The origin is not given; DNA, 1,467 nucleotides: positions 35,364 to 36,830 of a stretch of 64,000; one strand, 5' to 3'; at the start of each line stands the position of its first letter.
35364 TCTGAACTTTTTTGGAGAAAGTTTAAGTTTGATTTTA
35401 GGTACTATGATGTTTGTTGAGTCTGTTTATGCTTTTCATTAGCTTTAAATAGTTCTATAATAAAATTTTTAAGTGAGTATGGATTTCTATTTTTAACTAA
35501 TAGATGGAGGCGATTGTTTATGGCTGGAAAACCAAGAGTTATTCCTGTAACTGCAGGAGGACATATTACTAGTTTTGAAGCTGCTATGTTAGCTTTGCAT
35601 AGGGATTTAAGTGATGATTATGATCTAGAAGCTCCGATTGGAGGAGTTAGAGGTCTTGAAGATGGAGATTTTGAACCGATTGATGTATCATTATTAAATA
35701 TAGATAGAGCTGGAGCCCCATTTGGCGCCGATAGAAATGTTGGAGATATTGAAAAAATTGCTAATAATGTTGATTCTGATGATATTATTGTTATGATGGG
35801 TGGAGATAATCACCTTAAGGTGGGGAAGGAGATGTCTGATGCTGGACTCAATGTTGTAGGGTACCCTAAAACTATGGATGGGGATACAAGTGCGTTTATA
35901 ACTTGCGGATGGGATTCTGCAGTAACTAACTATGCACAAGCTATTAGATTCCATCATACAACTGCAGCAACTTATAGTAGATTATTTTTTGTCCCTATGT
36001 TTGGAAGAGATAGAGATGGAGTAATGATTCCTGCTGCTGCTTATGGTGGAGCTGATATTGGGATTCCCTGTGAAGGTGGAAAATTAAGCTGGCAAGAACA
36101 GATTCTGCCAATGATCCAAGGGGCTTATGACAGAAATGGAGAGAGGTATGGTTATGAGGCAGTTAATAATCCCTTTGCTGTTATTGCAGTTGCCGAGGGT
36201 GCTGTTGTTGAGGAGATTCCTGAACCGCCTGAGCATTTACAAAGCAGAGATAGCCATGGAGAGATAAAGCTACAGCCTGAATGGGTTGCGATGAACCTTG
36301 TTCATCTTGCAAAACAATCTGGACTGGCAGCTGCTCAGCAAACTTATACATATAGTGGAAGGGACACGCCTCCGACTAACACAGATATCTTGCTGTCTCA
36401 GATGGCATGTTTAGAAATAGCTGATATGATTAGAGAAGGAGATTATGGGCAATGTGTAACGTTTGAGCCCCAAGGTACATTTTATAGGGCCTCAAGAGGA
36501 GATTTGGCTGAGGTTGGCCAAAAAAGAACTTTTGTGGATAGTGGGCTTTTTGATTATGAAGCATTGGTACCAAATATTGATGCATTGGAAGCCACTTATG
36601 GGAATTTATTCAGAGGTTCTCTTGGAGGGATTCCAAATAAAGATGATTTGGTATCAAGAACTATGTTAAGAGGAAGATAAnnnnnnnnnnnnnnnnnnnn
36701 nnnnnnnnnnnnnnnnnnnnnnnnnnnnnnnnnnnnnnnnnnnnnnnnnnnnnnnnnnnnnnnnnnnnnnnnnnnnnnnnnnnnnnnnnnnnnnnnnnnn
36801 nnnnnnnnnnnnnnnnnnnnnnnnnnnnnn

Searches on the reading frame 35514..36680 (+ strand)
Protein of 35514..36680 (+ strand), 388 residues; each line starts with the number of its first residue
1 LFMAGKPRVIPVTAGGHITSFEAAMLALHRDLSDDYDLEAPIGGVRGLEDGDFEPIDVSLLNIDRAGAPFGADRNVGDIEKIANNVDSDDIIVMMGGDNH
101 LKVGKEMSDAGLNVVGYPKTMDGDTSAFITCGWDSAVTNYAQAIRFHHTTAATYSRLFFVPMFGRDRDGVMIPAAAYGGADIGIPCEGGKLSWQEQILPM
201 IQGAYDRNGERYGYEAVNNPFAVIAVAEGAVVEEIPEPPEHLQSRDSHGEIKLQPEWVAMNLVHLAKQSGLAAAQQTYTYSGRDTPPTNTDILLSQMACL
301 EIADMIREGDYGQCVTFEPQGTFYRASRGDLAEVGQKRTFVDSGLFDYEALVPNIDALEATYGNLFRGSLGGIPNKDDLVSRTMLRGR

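Call 26: search_protein_families(library=pfam, proteins=[window:35514-36680:+], max_evalue=0.01)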
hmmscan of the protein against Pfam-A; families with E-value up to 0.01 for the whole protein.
window:35514-36680:+ (388 aa): 1 family
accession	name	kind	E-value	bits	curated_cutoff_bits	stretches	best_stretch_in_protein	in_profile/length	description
PF00365.25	PFK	-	4.8e-16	59.4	30.9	1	12-299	5-270/277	Phosphofructokinase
